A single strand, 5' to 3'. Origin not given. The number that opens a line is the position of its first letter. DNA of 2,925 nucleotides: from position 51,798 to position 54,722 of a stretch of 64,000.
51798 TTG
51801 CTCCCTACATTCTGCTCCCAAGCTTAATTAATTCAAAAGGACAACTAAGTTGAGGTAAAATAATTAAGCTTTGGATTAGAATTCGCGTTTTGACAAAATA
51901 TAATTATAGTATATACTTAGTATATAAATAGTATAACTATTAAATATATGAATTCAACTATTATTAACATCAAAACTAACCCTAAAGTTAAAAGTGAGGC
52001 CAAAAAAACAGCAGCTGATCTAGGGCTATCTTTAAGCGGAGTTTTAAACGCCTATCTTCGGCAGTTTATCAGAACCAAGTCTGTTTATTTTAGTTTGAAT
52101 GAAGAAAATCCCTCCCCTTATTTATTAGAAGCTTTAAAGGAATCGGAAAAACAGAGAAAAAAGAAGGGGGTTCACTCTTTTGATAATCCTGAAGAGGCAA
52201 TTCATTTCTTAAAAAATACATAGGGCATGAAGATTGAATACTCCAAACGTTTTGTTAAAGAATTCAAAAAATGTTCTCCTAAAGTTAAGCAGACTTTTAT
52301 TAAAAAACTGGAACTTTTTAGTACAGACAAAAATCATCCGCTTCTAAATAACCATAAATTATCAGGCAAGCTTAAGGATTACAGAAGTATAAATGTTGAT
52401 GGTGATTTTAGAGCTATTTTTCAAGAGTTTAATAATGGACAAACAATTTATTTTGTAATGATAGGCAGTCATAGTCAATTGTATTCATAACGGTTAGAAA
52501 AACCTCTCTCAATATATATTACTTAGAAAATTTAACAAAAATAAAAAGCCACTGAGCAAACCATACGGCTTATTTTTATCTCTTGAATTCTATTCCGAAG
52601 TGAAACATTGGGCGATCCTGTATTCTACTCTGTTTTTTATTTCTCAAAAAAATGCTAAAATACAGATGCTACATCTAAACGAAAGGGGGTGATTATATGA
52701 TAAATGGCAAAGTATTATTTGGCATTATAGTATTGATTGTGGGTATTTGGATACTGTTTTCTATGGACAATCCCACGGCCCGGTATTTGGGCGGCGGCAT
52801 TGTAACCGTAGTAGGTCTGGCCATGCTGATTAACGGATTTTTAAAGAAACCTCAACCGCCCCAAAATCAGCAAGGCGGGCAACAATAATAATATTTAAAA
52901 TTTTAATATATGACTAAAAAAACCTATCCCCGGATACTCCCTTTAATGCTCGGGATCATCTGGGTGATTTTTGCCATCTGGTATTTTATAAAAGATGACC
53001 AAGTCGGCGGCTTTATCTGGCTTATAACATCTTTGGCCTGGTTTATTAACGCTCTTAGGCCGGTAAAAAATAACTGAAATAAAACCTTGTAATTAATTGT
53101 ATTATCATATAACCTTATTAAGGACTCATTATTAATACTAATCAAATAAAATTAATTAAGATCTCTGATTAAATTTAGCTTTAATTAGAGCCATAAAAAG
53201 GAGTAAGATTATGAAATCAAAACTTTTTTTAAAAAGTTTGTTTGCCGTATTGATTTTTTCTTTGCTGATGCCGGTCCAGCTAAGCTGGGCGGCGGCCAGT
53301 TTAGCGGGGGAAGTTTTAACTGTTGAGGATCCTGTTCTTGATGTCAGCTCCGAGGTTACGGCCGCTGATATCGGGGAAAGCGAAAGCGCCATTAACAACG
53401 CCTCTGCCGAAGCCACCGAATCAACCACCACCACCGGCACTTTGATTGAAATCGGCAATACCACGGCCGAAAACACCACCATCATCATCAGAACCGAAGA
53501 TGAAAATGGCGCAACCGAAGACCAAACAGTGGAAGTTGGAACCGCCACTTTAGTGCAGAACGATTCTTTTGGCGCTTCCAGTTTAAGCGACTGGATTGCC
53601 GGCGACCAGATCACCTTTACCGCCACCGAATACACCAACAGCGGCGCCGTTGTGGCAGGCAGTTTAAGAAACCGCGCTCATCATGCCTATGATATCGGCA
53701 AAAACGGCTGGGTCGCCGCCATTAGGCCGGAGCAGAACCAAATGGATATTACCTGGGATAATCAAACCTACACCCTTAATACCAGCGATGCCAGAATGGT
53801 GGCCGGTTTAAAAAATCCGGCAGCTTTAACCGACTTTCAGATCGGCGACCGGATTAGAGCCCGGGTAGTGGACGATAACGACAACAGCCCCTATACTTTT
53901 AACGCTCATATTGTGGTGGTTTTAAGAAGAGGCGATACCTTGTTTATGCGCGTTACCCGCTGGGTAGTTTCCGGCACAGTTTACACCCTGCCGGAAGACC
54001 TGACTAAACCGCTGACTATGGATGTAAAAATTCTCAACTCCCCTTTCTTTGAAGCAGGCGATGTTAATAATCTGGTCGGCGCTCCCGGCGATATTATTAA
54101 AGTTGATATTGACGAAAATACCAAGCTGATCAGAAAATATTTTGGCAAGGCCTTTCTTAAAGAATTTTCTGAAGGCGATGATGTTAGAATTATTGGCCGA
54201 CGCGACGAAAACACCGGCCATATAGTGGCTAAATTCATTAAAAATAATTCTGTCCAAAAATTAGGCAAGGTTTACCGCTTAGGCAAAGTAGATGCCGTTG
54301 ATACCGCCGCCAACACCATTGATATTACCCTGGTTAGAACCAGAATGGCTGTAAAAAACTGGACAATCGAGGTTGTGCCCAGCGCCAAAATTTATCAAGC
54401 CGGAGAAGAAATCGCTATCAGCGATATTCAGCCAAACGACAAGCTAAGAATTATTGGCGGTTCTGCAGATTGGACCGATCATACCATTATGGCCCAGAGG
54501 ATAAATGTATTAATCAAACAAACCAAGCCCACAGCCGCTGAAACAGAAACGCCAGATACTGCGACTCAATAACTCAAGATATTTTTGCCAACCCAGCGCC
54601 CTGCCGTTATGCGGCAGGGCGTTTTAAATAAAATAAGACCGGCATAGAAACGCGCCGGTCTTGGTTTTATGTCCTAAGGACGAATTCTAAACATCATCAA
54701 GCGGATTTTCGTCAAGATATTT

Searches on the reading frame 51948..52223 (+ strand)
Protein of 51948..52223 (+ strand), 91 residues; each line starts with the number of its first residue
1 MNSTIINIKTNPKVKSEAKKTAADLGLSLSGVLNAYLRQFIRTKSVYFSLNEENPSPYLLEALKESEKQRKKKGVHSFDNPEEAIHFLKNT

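Call 7: search_protein_families(library=pfam, proteins=[window:51948-52223:+], max_evalue=0.01)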
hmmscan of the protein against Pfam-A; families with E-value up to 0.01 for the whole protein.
window:51948-52223:+ (91 aa): 2 families
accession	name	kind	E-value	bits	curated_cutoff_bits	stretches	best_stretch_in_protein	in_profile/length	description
PF04221.18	RelB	-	3.7e-07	30.4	22.4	1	5-72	3-70/82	RelB antitoxin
PF19891.5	DUF6364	-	0.0024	18.7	27.3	1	7-68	6-54/70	Family of unknown function (DUF6364)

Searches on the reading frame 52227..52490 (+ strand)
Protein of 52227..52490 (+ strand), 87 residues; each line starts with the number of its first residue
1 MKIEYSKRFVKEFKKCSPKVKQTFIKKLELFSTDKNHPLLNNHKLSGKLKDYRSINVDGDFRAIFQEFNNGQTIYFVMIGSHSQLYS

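Call 7: search_protein_families(library=pfam, proteins=[window:52227-52490:+], max_evalue=0.01)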
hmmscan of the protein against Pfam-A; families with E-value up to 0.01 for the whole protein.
window:52227-52490:+ (87 aa): 3 families
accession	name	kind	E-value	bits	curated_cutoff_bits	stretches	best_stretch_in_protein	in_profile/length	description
PF15738.11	YafQ_toxin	-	1.4e-09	38.5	30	1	1-86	1-87/88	Bacterial toxin of type II toxin-antitoxin system, YafQ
PF05016.21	ParE_toxin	-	1.6e-06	29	23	1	3-86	1-89/89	ParE toxin of type II toxin-antitoxin system, parDE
PF05015.19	HigB-like_toxin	-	5.1e-05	24.1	27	1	12-72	17-82/91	RelE-like toxin of type II toxin-antitoxin system HigB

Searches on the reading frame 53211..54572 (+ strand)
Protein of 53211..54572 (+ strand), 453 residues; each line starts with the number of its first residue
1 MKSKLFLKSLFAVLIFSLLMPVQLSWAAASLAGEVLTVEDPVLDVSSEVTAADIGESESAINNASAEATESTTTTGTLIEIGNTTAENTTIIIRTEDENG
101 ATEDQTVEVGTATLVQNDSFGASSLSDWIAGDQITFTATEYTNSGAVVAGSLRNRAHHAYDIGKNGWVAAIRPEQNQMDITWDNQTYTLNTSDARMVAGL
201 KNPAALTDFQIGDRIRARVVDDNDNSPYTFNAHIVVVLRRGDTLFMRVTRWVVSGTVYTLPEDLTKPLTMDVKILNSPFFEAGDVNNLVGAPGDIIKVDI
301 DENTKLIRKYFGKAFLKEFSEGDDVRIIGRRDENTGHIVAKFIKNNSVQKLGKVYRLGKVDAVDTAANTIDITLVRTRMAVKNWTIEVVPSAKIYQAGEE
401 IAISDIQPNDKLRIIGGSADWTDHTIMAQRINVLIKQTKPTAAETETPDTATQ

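Call 7: search_protein_families(library=pfam, proteins=[window:53211-54572:+], max_evalue=0.01)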
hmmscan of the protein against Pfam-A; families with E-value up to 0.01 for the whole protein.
window:53211-54572:+ (453 aa): 1 family
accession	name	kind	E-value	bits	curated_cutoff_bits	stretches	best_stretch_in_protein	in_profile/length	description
PF11604.15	CusF_Ec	-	4.9e-05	23.5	27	0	189-225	28-64/72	Copper binding periplasmic protein CusF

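Call 86: search_protein_families(library=padloc, proteins=[window:53211-54572:+], max_evalue=0.01)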
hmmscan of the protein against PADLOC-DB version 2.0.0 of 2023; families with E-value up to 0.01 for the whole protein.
window:53211-54572:+ (453 aa): 0 families
